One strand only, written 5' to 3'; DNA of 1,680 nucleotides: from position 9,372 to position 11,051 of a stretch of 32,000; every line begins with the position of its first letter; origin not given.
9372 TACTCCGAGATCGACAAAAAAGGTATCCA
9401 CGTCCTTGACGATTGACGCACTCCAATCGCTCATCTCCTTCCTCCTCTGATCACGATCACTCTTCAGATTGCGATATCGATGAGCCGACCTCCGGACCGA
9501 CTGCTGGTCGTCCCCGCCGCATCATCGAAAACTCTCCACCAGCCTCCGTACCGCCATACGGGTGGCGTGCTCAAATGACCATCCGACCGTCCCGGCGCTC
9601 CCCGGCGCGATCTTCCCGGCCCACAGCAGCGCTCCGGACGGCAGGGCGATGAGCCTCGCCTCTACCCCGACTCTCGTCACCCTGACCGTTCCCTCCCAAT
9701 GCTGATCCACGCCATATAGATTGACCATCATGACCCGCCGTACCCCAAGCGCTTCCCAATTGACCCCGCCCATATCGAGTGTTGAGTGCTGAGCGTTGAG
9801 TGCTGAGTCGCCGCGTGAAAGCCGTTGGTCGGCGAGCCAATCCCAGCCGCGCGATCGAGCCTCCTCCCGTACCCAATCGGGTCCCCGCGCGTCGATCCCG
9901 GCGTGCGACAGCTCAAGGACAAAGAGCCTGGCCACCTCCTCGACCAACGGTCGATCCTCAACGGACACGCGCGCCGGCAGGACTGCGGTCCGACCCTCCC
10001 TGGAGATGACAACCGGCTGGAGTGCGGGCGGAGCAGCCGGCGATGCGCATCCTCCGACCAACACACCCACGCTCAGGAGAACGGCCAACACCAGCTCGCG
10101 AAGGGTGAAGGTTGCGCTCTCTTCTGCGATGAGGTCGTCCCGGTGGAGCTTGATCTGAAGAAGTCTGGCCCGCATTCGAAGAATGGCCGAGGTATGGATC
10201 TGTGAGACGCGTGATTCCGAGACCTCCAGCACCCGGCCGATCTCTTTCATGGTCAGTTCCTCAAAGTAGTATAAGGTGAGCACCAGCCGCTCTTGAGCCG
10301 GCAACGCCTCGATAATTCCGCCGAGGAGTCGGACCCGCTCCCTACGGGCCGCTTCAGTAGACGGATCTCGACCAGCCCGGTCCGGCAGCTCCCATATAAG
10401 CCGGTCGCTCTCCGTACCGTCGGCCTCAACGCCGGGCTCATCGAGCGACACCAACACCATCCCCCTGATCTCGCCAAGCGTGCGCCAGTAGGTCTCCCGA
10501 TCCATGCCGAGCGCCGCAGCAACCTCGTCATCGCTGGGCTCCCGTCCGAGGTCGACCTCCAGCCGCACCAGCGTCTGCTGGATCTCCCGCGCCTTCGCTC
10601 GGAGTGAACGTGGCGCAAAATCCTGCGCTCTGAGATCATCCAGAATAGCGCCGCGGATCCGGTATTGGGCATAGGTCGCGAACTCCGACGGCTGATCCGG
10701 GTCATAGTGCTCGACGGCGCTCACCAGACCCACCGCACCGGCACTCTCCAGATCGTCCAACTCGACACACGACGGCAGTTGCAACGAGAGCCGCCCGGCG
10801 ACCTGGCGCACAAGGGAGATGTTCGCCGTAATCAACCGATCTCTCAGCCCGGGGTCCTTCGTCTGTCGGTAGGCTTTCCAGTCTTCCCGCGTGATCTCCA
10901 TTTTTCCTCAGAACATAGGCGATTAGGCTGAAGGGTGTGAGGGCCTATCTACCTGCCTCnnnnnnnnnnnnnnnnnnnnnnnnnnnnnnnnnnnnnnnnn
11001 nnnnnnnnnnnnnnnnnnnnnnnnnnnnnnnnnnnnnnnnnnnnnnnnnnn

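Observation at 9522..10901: Flagellar sigma factor FliA fused to a transmembrane/lipobox segment and an extracytoplasmic domain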

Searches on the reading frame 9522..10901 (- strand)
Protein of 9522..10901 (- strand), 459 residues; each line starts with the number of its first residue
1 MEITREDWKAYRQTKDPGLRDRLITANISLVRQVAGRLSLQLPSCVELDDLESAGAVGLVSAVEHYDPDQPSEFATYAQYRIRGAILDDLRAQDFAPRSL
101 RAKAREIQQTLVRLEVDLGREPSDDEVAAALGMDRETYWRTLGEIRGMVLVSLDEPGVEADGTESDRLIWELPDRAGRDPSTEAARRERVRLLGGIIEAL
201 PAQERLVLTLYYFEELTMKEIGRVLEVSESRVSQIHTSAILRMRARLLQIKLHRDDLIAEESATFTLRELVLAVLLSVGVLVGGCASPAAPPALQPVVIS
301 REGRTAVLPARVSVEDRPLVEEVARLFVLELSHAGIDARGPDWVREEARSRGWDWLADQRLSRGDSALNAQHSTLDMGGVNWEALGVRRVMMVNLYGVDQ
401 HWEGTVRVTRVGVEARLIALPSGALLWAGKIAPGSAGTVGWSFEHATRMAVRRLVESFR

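Call 4: search_protein_families(library=pfam, proteins=[window:9522-10901:-], max_evalue=1)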
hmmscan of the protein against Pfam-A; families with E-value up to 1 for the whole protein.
window:9522-10901:- (459 aa): 10 families
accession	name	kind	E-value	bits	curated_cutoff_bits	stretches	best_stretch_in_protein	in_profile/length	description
PF04545.22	Sigma70_r4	-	1.8e-16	59.8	24.1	1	197-244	2-49/50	Sigma-70, region 4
PF04542.20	Sigma70_r2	-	2.5e-11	43.7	24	1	23-94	1-69/71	Sigma-70 region 2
PF08281.18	Sigma70_r4_2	-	1.7e-09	37.6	25.7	1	195-233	6-44/54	Sigma-70, region 4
PF04539.22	Sigma70_r3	-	1.4e-06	28.8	25.3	1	105-164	4-62/78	Sigma-70 region 3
PF13384.12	HTH_23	-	0.0037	17.5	24.6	0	211-235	12-37/50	Homeodomain-like domain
PF12802.13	MarR_2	-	0.028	15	27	1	205-235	9-40/61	MarR family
PF02108.21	FliH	-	0.069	13.5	24.1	1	346-377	88-119/128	Flagellar assembly protein FliH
PF07638.17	Sigma70_ECF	-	0.11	12.8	21.1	1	201-233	137-169/185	ECF sigma factor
PF04297.20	UPF0122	-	0.23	12.2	22.7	1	203-235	21-53/101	Putative helix-turn-helix protein, YlxM / p13 like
PF05013.17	FGase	-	0.23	12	28.9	1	59-130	3-75/219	N-formylglutamate amidohydrolase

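Call 5: search_protein_families(library=ncbifam, proteins=[window:9522-10901:-], max_evalue=1)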
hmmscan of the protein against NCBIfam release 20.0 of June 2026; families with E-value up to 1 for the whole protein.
window:9522-10901:- (459 aa): 89 families (the best 25 are shown)
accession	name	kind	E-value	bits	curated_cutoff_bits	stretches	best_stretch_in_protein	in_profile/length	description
NF004935.0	PRK06288.1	equivalog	8.8e-74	248.5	343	1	5-251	20-266/270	RNA polymerase sigma factor WhiG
TIGR02479.1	FliA_WhiG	subfamily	1.6e-71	240.7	189.6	1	24-247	2-223/224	FliA/WhiG family RNA polymerase sigma factor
NF005413.0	PRK06986.1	subfamily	7.8e-67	225.6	201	1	9-249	5-238/241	RNA polymerase sigma factor FliA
NF005809.0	PRK07670.1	equivalog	7.5e-57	192.7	326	1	5-247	10-250/255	FliA/WhiG family RNA polymerase sigma factor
NF004572.0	PRK05911.1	equivalog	1.1e-50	172.4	378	1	6-247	11-253/257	RNA polymerase sigma factor sigma-28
NF009091.0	PRK12427.1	equivalog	1.9e-33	116.1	339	1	21-243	18-227/233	FliA/WhiG family RNA polymerase sigma factor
TIGR02980.1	SigBFG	subfamily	6.3e-30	104.6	234.35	1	19-246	4-225/227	SigB/SigF/SigG family RNA polymerase sigma factor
TIGR02937.1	sigma70-ECF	superfamily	6.9e-29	100.6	42.9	1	20-246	3-164/165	sigma-70 family RNA polymerase sigma factor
NF005644.0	PRK07408.1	subfamily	8.2e-29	101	261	1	9-235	18-241/258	RNA polymerase sigma factor SigF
TIGR02885.1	spore_sigF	equivalog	6.5e-23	81.8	321.45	1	15-247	8-231/231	RNA polymerase sporulation sigma factor SigF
TIGR02997.1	Sig70-cyanoRpoD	subfamily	8.4e-23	81.1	384.5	1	20-244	76-298/298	RNA polymerase sigma factor, RpoD/SigA family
NF005514.0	PRK07122.1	subfamily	2e-21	76.3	372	1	19-247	41-263/264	RNA polymerase sigma factor SigF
TIGR02394.1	rpoS_proteo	equivalog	5.7e-20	72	378.7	1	16-257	44-284/285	RNA polymerase sigma factor RpoS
NF004052.0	PRK05572.1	subfamily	3.1e-19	69.5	311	1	15-247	29-250/252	SigF/SigG family RNA polymerase sporulation sigma factor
NF006071.0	PRK08215.1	equivalog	3.7e-19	69.3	372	1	14-245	33-255/258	RNA polymerase sporulation sigma factor SigG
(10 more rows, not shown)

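Call 13: find_related_loci(query=window:9525-10901:-, collection=genome_contigs, flank=6000)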
Query window:9525-10901:- (459 aa) in genome_contigs; peptide patterns used: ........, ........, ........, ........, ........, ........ (x = any residue, [..] = any of these).
600 stretches matched a pattern (row limit reached: there are more); 554 encode a relative of the query (tblastn E <= 1e-3); the best 80 are kept; 80 distinct loci.
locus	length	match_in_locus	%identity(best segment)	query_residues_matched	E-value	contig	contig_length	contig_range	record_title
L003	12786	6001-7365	73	1-459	0e+0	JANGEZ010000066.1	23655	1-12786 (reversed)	MAG: Candidatus Methylomirabilis sp. bin48 c_000000012019, whole genome shotgun sequence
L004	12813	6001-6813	59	1-265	5e-85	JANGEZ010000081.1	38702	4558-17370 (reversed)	MAG: Candidatus Methylomirabilis sp. bin48 c_000000014986, whole genome shotgun sequence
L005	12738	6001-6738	45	10-255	4e-58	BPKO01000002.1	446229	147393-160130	MAG: Candidatus Tectomicrobia bacterium KatS3mg131 DNA, contig_17860, whole genome shotgun sequence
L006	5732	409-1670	48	8-427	8e-57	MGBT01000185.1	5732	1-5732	MAG: Candidatus Rokubacteria bacterium GWA2_70_23 gwa2_scaffold_60627, whole genome shotgun sequence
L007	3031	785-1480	46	15-247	3e-56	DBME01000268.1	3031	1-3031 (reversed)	MAG TPA_asm: Holophagaceae bacterium UBA706 UBA706_contig_37123, whole genome shotgun sequence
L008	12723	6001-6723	43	8-247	8e-56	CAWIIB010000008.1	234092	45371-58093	MAG: uncultured Acidobacteriota bacterium isolate MFD03804.bin.1.167 genome assembly, contig: contig_83821, whole genome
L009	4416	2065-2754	48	17-247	9e-56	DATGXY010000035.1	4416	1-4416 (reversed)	MAG TPA_asm: Holophaga sp. isolate SMAG_U10621 k141_124671, whole genome shotgun sequence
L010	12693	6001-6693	46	14-247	4e-55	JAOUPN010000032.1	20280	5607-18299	MAG: Nitrospira sp. isolate 8_1_Oct_SF_Bin54 8_1_Oct_SF_Bin54_scaffold_1191_c1, whole genome shotgun sequence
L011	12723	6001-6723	42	8-247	6e-55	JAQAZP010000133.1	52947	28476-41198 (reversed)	MAG: Acidobacteriota bacterium isolate MAG_302_bin-08 302_bin-08_ctg-133, whole genome shotgun sequence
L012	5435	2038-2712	47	20-247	1e-54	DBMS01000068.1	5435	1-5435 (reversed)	MAG TPA_asm: Holophagaceae bacterium UBA692 UBA692_contig_5669, whole genome shotgun sequence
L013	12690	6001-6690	46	20-250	1e-54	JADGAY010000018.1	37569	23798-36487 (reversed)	MAG: Magnetococcales bacterium isolate nQXH2bin1 nQXH2_bin1_NODE_154_length_37569_cov_7.651197, whole genome shotgun seq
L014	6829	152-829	45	20-247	9e-55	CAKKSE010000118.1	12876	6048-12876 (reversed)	Nitrospiria bacterium isolate Hainich-H52-bin057-1 genome assembly, contig: H52-bin057_1_Hain_H52_02um_R2_3463_length_12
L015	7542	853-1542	46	16-247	2e-54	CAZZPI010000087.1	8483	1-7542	MAG TPA_asm: uncultured Nitrospiraceae bacterium isolate binchicken_co107_59 genome assembly, contig: NODE_18203_length_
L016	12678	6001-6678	44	20-247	2e-54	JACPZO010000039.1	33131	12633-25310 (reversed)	MAG: Nitrospirae bacterium isolate NC_groundwater_891_Pr1_S2p5_65_34 Montesol18_S2p5_coassembly_scaffold_24415, whole ge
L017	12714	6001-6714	44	8-247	8e-54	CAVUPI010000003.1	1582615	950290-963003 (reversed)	MAG: uncultured Acidobacteriota bacterium isolate MFD06092.bin.1.270 genome assembly, contig: contig_26570, whole genome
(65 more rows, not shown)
